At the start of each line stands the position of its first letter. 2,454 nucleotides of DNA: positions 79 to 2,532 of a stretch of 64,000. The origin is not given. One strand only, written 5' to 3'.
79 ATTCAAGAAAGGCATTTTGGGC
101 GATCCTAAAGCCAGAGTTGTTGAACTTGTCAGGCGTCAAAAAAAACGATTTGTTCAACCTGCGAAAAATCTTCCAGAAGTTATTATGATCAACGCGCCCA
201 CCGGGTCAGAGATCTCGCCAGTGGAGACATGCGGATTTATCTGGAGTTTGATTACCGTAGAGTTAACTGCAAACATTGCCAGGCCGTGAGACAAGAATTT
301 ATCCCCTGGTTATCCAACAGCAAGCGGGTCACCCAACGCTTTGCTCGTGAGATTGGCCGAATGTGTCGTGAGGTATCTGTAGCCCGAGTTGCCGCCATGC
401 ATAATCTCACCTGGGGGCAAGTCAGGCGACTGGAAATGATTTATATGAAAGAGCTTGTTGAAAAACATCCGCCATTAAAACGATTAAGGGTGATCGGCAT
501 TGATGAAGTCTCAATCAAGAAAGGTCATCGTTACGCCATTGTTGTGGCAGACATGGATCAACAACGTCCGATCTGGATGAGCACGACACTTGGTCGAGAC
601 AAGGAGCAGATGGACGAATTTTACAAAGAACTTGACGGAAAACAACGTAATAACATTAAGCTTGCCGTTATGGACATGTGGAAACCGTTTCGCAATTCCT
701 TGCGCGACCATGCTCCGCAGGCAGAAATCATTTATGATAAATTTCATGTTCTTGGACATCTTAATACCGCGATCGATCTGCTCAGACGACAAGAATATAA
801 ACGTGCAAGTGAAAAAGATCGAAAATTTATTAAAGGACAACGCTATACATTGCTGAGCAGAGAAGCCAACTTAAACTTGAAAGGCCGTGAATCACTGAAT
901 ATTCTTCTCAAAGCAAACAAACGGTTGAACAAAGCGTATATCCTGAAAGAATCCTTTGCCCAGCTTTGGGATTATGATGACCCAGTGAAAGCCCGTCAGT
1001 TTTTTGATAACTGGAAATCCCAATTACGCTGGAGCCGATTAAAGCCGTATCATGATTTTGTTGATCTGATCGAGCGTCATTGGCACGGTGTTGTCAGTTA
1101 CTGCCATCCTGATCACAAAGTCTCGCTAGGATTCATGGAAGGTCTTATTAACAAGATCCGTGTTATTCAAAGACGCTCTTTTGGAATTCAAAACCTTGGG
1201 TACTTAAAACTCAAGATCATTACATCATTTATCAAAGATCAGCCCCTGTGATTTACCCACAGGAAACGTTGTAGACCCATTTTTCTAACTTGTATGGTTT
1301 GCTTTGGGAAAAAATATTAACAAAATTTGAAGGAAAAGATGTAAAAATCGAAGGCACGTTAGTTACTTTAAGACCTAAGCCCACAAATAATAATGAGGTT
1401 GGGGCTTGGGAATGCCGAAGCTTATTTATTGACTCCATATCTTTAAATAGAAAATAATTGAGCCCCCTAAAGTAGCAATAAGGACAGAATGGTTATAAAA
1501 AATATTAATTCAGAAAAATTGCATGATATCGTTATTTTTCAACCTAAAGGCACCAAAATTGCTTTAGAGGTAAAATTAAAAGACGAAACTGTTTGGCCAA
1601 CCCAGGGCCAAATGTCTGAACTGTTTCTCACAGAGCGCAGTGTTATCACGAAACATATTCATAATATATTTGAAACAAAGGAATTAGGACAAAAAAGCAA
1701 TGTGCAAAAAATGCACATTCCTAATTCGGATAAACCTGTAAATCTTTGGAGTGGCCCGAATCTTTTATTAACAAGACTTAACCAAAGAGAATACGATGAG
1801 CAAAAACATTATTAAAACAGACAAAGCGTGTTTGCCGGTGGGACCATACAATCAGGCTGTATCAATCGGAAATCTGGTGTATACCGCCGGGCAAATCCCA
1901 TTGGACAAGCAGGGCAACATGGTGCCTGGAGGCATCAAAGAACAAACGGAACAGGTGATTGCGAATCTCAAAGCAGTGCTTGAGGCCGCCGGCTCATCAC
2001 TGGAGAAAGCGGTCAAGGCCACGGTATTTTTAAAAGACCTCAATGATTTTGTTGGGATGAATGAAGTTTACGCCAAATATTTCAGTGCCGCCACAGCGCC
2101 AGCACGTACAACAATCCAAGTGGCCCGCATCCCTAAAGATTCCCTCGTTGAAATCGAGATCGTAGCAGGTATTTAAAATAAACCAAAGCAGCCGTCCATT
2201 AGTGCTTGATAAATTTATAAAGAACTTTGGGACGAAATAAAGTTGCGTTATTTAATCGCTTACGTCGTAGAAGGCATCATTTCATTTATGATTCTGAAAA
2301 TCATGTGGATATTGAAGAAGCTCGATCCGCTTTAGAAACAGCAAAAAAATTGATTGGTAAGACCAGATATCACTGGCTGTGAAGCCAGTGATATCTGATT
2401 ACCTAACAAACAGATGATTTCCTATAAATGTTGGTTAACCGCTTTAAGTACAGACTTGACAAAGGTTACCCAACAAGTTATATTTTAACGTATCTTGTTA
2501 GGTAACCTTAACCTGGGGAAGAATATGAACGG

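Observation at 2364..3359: Two-gene overlapping module: a small coiled-coil partner plus an NTase-fold protein, behind an operator-flanked promoter, in a mobile-element junkyard. Candidate novel toxin-antitoxin or abortive-infection-like system.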

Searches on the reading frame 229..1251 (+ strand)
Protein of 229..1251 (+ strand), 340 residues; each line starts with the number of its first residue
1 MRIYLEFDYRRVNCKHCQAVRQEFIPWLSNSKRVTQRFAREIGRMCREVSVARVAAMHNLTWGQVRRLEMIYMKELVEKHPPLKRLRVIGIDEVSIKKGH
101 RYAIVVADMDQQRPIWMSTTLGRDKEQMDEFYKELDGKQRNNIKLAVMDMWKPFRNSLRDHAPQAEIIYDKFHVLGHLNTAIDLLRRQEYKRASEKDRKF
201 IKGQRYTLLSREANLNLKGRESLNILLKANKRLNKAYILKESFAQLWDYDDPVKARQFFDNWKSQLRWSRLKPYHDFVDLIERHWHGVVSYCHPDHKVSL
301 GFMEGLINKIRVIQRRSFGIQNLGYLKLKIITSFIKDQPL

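Call 51: search_protein_families(library=pfam, proteins=[window:229-1251:+], max_evalue=0.01)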
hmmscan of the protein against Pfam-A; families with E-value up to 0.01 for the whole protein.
window:229-1251:+ (340 aa): 2 families
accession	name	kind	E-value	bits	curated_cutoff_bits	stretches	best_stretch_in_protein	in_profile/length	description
PF01610.23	DDE_Tnp_ISL3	-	1.2e-64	218.8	23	1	89-330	1-240/240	Transposase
PF13542.12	HTH_Tnp_ISL3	-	7.5e-08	32.2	27.4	1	26-67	4-45/51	Helix-turn-helix domain of transposase family ISL3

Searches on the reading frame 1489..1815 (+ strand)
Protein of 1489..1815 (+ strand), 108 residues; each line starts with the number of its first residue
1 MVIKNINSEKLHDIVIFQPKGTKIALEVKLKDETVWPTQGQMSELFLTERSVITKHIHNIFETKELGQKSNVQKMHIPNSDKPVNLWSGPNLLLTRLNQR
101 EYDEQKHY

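Call 3: search_protein_families(library=pfam, proteins=[window:1489-1815:+], max_evalue=1)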
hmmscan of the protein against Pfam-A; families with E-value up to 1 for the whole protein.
window:1489-1815:+ (108 aa): 1 family
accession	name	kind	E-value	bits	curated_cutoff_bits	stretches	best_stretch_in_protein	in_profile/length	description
PF18867.6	HEPN-like_int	-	0.11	12.9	25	1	35-86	49-100/151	HEPN-like integron domain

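Call 4: search_protein_families(library=ncbifam, proteins=[window:1489-1815:+], max_evalue=1)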
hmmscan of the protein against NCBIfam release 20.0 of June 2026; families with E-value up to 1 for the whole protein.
window:1489-1815:+ (108 aa): 0 families

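Call 51: search_protein_families(library=pfam, proteins=[window:1489-1815:+], max_evalue=0.01)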
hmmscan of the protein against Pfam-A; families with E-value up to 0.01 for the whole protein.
window:1489-1815:+ (108 aa): 0 families

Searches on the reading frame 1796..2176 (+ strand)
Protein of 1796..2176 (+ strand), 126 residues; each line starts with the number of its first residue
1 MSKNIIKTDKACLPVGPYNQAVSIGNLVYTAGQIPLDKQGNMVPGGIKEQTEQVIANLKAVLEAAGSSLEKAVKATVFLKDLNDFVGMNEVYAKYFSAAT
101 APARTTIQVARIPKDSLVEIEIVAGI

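Call 3: search_protein_families(library=pfam, proteins=[window:1796-2176:+], max_evalue=1)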
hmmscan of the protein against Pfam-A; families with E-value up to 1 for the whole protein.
window:1796-2176:+ (126 aa): 1 family
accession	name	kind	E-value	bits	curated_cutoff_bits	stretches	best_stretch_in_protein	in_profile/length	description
PF01042.26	Ribonuc_L-PSP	-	2.5e-41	140.9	27.3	1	10-124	3-119/121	Endoribonuclease L-PSP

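Call 4: search_protein_families(library=ncbifam, proteins=[window:1796-2176:+], max_evalue=1)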
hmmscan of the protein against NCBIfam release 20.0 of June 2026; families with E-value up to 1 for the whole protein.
window:1796-2176:+ (126 aa): 4 families
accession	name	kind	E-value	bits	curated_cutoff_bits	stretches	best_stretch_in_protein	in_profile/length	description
TIGR00004.1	TIGR00004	subfamily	1.4e-46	157.7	106.25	1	3-124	1-123/125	Rid family detoxifying hydrolase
NF008490.0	PRK11401.1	equivalog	8.4e-34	116.2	222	1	3-124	2-125/129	enamine/imine deaminase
TIGR03610.1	RutC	equivalog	1.7e-23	83.1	169.1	1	1-126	1-126/127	pyrimidine utilization protein C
NF006003.0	PRK08133.1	equivalog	0.053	12.2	522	1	29-83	207-260/396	O-succinylhomoserine sulfhydrylase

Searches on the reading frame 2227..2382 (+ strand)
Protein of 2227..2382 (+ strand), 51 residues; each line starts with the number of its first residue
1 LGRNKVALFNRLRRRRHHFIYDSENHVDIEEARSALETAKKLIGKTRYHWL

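Call 3: search_protein_families(library=pfam, proteins=[window:2227-2382:+], max_evalue=1)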
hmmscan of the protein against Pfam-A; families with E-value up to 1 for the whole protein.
window:2227-2382:+ (51 aa): 0 families

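Call 4: search_protein_families(library=ncbifam, proteins=[window:2227-2382:+], max_evalue=1)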
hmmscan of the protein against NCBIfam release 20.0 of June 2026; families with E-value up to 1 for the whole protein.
window:2227-2382:+ (51 aa): 0 families

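Call 5: search_protein_families(library=padloc, proteins=[window:2227-2382:+], max_evalue=1)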
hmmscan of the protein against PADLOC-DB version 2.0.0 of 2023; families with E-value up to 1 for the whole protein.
window:2227-2382:+ (51 aa): 1 family
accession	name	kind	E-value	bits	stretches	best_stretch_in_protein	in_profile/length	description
PDLC04375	PDC-M05B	-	0.015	13.6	1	6-44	106-143/151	-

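Call 51: search_protein_families(library=pfam, proteins=[window:2227-2382:+], max_evalue=0.01)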
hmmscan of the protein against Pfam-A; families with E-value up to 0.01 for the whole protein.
window:2227-2382:+ (51 aa): 0 families

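Call 79: search_solved_structures(query=window:2227-2382:+, max_evalue=10)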
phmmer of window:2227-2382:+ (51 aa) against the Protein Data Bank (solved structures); distinct sequences matched with E-value up to 10: 0.
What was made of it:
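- Tried and rejected: It remains unverified (calls 5, 79).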
